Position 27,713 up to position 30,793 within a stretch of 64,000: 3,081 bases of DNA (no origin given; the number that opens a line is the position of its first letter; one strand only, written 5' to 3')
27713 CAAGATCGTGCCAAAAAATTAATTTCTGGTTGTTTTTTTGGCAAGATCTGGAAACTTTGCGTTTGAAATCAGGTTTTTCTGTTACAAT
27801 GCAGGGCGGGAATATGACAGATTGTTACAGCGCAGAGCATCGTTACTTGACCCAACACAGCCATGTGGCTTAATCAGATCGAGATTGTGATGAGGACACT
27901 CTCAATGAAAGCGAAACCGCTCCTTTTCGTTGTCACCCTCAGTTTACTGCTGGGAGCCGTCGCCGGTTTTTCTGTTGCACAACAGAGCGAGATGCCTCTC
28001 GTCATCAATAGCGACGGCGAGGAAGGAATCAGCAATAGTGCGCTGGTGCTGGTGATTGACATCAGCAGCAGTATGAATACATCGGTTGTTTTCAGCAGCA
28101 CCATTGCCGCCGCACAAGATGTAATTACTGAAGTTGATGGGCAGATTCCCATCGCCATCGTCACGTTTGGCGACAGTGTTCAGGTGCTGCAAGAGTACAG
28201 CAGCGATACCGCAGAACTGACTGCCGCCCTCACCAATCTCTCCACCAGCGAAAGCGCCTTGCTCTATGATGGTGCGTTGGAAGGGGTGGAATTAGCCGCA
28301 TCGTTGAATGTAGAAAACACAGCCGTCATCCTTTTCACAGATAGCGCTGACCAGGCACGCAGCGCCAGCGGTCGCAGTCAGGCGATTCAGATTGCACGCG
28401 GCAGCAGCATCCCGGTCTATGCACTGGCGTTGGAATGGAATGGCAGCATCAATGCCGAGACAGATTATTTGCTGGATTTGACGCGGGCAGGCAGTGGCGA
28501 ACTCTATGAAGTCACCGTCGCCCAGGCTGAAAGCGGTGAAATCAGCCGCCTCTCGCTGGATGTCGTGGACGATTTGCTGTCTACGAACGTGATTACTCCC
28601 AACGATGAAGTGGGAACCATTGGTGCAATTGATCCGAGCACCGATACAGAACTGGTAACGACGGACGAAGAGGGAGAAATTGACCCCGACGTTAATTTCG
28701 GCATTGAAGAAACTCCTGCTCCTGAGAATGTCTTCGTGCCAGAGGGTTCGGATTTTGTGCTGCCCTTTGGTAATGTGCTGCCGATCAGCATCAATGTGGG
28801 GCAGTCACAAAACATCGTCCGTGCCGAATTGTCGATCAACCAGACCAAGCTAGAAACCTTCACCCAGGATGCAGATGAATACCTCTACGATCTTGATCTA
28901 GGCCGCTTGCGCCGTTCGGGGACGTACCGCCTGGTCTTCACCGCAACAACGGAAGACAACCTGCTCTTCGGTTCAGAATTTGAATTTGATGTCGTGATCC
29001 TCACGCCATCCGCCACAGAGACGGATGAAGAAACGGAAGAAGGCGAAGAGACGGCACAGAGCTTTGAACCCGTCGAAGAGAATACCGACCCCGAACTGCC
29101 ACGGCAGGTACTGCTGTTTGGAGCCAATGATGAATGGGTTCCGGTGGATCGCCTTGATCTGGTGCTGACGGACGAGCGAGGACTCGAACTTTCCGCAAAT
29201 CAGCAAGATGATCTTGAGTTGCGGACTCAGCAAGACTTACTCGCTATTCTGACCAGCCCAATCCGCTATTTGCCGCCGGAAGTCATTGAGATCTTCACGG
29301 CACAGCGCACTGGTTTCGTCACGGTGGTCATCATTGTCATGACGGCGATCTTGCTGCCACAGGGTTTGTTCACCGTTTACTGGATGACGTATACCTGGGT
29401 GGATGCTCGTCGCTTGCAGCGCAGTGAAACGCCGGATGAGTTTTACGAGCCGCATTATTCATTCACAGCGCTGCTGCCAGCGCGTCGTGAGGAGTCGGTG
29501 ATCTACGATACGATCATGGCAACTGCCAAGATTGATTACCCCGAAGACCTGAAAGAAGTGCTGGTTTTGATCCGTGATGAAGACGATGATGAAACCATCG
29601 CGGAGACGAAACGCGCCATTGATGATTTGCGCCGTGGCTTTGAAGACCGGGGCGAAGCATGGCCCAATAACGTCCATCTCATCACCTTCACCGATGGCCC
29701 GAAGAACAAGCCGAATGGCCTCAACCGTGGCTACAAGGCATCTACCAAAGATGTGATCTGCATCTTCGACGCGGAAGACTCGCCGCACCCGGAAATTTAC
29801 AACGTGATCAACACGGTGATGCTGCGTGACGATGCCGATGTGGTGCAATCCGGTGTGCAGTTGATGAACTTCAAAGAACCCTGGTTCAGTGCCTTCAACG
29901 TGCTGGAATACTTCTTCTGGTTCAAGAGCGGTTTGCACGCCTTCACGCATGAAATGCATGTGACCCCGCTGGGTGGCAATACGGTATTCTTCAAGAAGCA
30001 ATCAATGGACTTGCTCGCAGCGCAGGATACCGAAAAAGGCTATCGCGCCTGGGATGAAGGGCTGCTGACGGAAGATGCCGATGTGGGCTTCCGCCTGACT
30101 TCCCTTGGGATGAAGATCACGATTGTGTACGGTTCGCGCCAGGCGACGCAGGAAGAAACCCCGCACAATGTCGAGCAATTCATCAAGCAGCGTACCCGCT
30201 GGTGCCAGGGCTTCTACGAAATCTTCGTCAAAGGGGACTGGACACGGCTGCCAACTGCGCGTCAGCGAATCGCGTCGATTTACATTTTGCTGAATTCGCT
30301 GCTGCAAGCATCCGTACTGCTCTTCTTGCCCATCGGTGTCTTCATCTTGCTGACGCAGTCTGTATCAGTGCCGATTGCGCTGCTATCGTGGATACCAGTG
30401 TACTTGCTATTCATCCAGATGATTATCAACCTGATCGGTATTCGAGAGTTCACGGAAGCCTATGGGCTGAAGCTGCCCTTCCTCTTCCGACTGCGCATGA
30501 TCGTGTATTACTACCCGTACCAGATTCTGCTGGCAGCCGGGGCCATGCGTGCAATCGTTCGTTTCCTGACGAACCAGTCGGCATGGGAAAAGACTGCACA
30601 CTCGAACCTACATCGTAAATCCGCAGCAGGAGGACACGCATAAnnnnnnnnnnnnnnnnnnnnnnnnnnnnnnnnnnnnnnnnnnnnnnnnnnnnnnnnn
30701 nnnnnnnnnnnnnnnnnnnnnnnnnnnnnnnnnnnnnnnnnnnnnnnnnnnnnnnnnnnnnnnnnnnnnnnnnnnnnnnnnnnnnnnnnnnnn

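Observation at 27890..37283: Candidate undescribed envelope-glycan system: VWA-fused processive synthase, GT-C partner, catalytically dead GH18 and a Nod-like tailoring operon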

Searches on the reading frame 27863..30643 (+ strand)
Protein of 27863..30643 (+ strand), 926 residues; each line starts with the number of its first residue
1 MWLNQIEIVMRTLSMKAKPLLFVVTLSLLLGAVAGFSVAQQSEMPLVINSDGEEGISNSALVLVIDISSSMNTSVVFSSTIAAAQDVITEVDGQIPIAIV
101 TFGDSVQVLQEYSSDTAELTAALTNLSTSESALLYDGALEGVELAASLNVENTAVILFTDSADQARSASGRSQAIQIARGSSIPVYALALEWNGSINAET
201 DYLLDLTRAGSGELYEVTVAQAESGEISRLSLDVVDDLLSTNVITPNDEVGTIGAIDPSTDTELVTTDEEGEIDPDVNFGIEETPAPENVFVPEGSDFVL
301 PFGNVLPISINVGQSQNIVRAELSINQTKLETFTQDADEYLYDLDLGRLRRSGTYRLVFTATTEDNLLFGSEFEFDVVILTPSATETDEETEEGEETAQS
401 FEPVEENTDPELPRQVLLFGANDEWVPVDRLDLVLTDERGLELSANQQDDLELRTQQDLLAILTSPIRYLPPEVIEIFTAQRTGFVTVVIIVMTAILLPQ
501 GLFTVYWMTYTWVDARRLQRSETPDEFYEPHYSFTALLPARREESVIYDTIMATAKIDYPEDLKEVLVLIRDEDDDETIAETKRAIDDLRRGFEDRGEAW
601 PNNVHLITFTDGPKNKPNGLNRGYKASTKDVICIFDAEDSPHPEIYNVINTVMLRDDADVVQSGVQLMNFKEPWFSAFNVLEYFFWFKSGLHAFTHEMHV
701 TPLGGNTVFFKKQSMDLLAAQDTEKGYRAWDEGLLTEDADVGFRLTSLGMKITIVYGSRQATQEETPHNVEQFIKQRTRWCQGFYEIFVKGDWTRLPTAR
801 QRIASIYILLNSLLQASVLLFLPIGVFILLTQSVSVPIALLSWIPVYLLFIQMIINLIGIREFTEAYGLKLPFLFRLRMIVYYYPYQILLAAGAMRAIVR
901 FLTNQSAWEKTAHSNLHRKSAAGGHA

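Call 4: search_protein_families(library=pfam, proteins=[window:27863-30643:+], max_evalue=0.01)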
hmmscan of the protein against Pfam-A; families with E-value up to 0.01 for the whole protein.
window:27863-30643:+ (926 aa): 7 families
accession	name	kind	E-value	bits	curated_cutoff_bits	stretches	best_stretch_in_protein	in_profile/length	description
PF13641.12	Glyco_tranf_2_3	-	1e-27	98.1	27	1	534-782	3-229/230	Glycosyltransferase like family 2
PF13632.12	Glyco_trans_2_3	-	1.6e-18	67.7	27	1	632-851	2-194/198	Glycosyl transferase family group 2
PF13519.12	VWA_2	-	9.1e-10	39.6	27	1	61-161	1-106/107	von Willebrand factor type A domain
PF00092.34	VWA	-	8.5e-08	33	23.8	1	61-194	2-140/174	von Willebrand factor type A domain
PF03552.20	Cellulose_synt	-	2.2e-05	23.7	24.7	1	723-863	409-555/722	Cellulose synthase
PF00535.33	Glycos_transf_2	-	2.5e-05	24.7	23.3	1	537-666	3-116/168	Glycosyl transferase family 2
PF05762.20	VWA_CoxE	-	0.00076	19.4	26.4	1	60-166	58-164/222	VWA domain containing CoxE-like protein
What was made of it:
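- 27863..30643 (+): Ectodomain-fused membrane GT2 synthase (926 aa). Layout: signal/anchor aa 15-40, VWA aa 61-194, Ig-like region around aa 300-380, TM around aa 474-508, GT-A catalytic domain aa 534-851, three C-terminal TM helices. Pfam (call 4).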

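Call 5: search_protein_families(library=ncbifam, proteins=[window:27863-30643:+], max_evalue=0.01)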
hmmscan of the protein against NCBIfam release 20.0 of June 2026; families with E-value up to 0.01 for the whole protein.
window:27863-30643:+ (926 aa): 10 families
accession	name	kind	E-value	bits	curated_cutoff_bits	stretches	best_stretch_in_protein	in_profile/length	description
NF053846.1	glyco_with_XrtP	equivalog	6.3e-18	64.7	520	1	492-912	5-436/440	XrtP-associated glycosyltransferase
TIGR03937.1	PgaC_IcaA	equivalog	1.3e-11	44.1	422.3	1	507-865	16-349/407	poly-beta-1,6-N-acetyl-D-glucosamine synthase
TIGR03030.1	CelA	equivalog_domain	1.5e-10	39.8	699.1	2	735-790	330-383/714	UDP-forming cellulose synthase catalytic subunit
NF011307.0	PRK14716.1-5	equivalog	3.4e-10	39.4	431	1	607-919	124-453/464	glycosyl transferase family protein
TIGR03436.1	acidobact_VWFA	subfamily_domain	1e-08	35.1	81.25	1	44-190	65-219/324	VWA domain-containing protein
NF012033.0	PRK15489.1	equivalog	3.3e-08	32.1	537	1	486-759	24-290/703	glycosyl transferase family protein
NF011305.0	PRK14716.1-3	equivalog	9.7e-08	31.6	409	1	598-913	105-453/486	glycosyl transferase family protein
NF041865.1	EpsU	equivalog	2.1e-06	27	700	1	501-844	12-320/394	exopolysaccharide biosynthesis GT2 family glycosyltransferase EpsU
TIGR03469.1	HpnB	hypoth_equivalog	0.001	18.2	379.25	1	506-585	17-95/386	hopene-associated glycosyltransferase HpnB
NF010238.0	PRK13685.1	subfamily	0.0017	17.5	432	1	59-134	97-176/335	hypothetical protein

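Call 10: search_solved_structures(query=window:27863-30643:+, max_evalue=0.01, show_alignments=2)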
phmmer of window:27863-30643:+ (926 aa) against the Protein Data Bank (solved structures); distinct sequences matched with E-value up to 0.01: 0.

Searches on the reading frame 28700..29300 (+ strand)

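Call 67: search_protein_families(library=pfam, proteins=[window:28700-29300:+], max_evalue=0.01)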
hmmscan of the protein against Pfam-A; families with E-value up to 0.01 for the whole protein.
window:28700-29300:+ (200 aa): 1 family
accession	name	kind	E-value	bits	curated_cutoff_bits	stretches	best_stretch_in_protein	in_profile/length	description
PF23861.1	Ribophorin_II_2nd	-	0.0024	18.4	23.4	1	42-92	47-96/105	Ribophorin II second domain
